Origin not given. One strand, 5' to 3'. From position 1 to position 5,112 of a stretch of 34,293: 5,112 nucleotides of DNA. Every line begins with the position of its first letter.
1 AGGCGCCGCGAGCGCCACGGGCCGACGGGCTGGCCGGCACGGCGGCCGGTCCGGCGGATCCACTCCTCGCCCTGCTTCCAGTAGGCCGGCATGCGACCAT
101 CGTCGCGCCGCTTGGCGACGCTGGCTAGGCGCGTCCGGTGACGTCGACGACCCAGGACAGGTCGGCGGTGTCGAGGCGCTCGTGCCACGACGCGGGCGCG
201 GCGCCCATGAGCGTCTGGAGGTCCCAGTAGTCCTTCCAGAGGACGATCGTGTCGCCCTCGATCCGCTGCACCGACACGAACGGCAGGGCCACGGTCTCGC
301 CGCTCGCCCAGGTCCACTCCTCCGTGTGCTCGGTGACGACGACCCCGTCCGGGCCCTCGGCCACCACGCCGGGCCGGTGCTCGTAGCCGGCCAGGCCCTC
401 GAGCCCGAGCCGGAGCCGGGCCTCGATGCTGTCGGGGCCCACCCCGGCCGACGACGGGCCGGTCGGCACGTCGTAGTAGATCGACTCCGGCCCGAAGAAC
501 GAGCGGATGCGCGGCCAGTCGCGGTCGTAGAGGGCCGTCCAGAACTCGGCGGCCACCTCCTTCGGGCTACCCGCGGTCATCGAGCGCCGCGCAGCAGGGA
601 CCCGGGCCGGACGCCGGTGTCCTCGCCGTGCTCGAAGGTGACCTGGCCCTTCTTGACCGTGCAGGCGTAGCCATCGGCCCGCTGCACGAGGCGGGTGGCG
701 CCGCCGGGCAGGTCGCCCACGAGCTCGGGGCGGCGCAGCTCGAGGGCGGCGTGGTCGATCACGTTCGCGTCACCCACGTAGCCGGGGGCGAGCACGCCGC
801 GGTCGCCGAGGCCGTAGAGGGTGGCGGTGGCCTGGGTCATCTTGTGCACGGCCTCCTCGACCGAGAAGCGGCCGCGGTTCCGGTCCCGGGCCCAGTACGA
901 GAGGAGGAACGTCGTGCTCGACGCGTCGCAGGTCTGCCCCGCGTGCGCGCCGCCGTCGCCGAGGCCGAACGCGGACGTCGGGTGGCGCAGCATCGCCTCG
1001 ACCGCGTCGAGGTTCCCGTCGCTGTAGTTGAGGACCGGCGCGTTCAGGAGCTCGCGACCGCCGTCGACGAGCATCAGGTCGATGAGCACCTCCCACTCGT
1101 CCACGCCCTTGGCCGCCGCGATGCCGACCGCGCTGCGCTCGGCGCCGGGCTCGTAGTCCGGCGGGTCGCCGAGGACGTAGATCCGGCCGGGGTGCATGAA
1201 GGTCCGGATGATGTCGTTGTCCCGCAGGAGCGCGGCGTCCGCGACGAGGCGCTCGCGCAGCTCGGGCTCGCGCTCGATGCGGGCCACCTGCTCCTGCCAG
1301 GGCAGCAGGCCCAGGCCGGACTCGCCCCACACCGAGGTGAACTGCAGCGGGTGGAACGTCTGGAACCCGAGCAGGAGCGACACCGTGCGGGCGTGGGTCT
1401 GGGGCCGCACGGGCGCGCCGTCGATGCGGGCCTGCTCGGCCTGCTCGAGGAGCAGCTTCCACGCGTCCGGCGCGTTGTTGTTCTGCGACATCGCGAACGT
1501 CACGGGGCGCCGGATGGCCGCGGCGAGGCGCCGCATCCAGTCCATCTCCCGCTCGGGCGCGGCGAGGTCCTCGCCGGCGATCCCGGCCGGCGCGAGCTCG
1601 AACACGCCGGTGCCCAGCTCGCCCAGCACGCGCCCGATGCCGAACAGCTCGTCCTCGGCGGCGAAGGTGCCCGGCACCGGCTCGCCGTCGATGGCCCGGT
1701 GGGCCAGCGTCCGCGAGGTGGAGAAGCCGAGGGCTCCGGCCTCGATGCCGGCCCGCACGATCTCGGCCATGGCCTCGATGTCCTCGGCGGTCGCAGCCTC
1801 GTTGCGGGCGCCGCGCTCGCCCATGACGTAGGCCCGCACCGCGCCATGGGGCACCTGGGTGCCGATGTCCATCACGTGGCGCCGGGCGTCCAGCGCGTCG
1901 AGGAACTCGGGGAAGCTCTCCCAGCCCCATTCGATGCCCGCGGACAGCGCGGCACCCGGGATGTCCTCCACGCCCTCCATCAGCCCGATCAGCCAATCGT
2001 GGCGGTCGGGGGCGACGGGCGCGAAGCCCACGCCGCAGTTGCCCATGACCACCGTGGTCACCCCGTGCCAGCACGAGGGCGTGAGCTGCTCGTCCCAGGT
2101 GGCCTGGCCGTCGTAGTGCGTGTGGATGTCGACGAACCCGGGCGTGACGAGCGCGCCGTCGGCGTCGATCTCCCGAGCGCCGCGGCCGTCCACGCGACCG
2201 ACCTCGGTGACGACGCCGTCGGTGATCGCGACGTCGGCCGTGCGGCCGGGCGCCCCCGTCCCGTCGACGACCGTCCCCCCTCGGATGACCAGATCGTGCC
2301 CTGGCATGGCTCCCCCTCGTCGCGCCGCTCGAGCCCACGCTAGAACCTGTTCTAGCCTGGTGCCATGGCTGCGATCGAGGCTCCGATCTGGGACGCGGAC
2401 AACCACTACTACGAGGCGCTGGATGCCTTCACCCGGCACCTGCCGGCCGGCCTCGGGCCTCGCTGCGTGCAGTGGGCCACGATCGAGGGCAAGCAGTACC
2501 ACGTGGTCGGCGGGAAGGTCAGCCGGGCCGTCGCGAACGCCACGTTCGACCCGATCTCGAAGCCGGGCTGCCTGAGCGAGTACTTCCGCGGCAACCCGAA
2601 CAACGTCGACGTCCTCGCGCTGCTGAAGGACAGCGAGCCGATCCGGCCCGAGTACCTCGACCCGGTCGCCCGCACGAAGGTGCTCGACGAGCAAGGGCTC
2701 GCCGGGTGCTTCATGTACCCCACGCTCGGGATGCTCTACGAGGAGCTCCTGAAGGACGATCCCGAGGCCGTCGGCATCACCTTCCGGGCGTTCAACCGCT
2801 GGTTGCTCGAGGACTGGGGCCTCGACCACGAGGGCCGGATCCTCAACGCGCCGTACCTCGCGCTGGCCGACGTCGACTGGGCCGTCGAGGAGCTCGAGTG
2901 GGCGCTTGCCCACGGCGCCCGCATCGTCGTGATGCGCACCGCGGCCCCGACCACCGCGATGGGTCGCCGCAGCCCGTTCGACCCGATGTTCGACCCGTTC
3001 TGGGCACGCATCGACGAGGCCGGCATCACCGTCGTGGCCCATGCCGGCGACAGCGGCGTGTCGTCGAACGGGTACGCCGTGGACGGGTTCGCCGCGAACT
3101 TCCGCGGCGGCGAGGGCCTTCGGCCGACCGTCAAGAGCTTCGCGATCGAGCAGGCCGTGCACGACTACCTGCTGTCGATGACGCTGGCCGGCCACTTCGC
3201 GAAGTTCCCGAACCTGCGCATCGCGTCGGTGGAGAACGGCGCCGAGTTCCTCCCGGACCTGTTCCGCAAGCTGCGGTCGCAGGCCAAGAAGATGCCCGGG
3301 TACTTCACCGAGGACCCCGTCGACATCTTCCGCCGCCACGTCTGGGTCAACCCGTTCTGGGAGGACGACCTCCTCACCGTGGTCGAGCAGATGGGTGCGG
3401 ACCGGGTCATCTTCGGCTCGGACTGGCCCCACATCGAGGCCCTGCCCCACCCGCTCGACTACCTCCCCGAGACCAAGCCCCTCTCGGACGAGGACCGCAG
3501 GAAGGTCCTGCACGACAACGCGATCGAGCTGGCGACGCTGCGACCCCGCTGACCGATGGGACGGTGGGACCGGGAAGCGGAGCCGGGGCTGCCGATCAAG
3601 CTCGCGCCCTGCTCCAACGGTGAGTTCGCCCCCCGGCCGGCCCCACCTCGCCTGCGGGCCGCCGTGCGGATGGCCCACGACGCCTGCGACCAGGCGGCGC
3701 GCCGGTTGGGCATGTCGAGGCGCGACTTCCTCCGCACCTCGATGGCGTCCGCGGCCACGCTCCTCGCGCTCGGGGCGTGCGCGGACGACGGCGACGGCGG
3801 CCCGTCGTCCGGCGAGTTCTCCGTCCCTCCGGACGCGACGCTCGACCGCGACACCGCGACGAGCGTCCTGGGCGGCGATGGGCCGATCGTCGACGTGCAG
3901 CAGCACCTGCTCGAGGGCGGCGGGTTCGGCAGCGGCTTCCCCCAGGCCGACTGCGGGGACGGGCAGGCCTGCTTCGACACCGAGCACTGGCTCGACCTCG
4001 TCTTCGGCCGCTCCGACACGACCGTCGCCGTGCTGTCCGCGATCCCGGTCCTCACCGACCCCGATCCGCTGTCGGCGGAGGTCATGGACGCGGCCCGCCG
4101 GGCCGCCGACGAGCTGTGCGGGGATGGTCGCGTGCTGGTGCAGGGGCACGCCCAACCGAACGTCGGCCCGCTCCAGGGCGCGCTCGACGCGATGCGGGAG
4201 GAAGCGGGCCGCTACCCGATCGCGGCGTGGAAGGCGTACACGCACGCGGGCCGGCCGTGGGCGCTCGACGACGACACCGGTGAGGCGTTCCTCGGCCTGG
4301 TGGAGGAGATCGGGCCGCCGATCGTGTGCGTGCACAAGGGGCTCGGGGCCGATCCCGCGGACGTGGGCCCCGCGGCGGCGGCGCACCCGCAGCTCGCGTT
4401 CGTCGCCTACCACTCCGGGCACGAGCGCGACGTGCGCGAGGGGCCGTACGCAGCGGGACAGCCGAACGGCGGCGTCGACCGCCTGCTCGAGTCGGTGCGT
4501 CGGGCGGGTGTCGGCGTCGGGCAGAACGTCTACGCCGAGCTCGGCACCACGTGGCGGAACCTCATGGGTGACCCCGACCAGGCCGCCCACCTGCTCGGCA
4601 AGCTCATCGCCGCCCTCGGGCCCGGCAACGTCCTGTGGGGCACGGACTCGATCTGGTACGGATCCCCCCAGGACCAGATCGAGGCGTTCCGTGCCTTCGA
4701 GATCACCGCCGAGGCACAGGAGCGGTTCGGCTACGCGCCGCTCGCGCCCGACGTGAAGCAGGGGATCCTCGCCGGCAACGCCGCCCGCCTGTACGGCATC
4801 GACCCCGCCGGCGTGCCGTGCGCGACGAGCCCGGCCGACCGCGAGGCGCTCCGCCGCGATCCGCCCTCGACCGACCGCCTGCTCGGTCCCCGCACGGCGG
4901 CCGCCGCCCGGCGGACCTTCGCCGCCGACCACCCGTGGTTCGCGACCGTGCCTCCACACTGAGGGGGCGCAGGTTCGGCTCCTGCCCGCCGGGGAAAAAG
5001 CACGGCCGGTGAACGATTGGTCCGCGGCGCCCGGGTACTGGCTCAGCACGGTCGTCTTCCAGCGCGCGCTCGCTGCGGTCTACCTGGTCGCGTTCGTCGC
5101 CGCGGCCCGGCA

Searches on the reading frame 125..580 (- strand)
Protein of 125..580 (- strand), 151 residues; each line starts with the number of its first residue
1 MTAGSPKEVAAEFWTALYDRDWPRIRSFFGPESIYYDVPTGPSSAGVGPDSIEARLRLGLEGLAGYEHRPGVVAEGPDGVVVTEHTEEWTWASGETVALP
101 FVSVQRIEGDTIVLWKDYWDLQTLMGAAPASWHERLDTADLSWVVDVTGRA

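Call 8: search_protein_families(library=pfam, proteins=[window:125-580:-])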
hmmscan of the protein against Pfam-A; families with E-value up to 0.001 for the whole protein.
window:125-580:- (151 aa): 2 families
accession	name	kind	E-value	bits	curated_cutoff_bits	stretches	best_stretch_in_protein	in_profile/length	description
PF12680.13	SnoaL_2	-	5e-08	33.9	27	1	11-114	2-101/102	SnoaL-like domain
PF07858.18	LEH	-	0.00011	22.9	24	1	9-127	6-119/122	Limonene-1,2-epoxide hydrolase catalytic domain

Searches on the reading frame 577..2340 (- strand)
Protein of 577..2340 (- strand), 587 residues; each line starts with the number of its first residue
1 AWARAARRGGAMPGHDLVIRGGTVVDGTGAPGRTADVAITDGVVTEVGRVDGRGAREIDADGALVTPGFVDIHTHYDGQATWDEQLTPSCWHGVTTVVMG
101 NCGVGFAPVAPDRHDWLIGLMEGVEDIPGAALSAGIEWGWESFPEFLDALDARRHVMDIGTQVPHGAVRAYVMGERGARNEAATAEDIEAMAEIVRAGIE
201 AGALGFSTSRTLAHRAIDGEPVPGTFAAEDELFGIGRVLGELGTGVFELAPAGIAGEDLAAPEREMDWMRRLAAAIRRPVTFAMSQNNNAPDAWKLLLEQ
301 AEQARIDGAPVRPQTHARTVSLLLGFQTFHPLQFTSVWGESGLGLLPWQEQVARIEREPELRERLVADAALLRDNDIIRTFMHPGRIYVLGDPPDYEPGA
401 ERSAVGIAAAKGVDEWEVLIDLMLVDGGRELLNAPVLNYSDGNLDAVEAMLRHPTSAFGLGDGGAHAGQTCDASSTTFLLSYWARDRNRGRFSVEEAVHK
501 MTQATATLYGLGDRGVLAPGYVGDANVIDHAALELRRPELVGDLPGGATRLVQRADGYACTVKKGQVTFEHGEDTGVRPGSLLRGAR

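Call 8: search_protein_families(library=pfam, proteins=[window:577-2340:-])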
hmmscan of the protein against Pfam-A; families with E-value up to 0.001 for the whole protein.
window:577-2340:- (587 aa): 2 families
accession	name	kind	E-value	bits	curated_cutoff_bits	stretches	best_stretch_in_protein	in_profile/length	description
PF07969.17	Amidohydro_3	-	2.4e-47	163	29.7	1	56-569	1-472/472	Amidohydrolase family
PF01979.26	Amidohydro_1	-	3.8e-10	40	25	1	444-551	232-337/345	Amidohydrolase family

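Call 76: search_protein_families(library=ncbifam, proteins=[window:577-2340:-], max_evalue=0.00001)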
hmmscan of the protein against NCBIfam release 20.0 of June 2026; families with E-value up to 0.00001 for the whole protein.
window:577-2340:- (587 aa): 33 families (the best 25 are shown)
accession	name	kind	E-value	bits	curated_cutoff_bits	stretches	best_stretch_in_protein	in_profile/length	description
NF006560.0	PRK09061.1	subfamily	1.3e-18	66.6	340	1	11-109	22-114/517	amidohydrolase family protein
NF006689.0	PRK09237.1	equivalog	4.7e-15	55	371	1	15-103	3-96/383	amidohydrolase/deacetylase family metallohydrolase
NF009941.0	PRK13404.1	subfamily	8.5e-14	51.1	647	1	14-81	3-68/478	dihydropyrimidinase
TIGR02033.1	D-hydantoinase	equivalog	6.9e-12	45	393.25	1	18-79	2-67/454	dihydropyrimidinase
NF006559.0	PRK09060.1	equivalog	7.5e-12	44.3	482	1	15-86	5-76/444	dihydroorotase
NF004839.0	PRK06189.1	equivalog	6.7e-11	41.5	631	1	15-82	3-71/451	allantoinase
TIGR03178.1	allantoinase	equivalog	1.4e-10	40.6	357.85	1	16-83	1-69/441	allantoinase AllB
TIGR02318.1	phosphono_phnM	equivalog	6.3e-10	38.5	390.55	1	36-75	17-56/376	phosphonate metabolism protein PhnM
TIGR03121.1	one_C_dehyd_A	equivalog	6.5e-10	37.9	392.75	1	17-78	2-64/556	formylmethanofuran dehydrogenase subunit A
NF006839.0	PRK09357.1-4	equivalog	1e-09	37.5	576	1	17-99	2-90/422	dihydroorotase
NF009060.0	PRK12394.1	equivalog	2.9e-09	36.2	442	1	15-99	3-90/381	metallo-dependent hydrolase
NF005791.0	PRK07627.1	equivalog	3.5e-09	36.1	442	1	17-99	3-92/425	dihydroorotase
NF011987.0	PRK15446.2-3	subfamily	1.7e-08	33.7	253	0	15-73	10-66/395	alpha-D-ribose 1-methylphosphonate 5-triphosphate diphosphatase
NF006056.0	PRK08204.1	subfamily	2.1e-08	33.4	391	1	17-76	5-67/449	hypothetical protein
NF005751.0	PRK07575.1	equivalog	3.1e-08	32.5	529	0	486-572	336-423/440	dihydroorotase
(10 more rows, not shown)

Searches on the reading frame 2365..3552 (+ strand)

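Call 8: search_protein_families(library=pfam, proteins=[window:2365-3552:+])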
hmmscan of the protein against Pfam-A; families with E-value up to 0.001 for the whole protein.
window:2365-3552:+ (395 aa): 1 family
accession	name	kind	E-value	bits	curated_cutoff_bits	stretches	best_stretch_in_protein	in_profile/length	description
PF04909.20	Amidohydro_2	-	3.1e-23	83.4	26.4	1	130-389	52-286/289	Amidohydrolase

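Call 76: search_protein_families(library=ncbifam, proteins=[window:2365-3552:+], max_evalue=0.00001)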
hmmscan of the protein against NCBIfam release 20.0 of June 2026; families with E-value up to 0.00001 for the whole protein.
window:2365-3552:+ (395 aa): 0 families

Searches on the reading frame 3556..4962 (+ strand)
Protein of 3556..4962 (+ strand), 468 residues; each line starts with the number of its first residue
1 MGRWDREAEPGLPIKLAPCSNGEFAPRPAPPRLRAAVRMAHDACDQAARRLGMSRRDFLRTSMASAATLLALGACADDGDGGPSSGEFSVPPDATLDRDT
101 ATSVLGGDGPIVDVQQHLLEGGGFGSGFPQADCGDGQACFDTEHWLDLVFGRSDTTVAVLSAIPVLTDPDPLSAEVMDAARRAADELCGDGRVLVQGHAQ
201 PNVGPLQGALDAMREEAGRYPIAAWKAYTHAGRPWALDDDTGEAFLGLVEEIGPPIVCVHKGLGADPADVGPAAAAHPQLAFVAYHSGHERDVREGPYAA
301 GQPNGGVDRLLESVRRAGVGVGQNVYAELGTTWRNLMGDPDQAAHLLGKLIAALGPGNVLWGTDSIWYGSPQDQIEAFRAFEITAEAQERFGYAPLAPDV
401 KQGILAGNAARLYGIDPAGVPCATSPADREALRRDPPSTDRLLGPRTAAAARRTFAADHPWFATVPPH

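Call 8: search_protein_families(library=pfam, proteins=[window:3556-4962:+])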
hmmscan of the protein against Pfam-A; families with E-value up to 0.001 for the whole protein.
window:3556-4962:+ (468 aa): 1 family
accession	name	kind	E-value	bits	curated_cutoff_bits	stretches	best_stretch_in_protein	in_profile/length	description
PF04909.20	Amidohydro_2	-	3.6e-15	56.9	26.4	1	159-415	45-289/289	Amidohydrolase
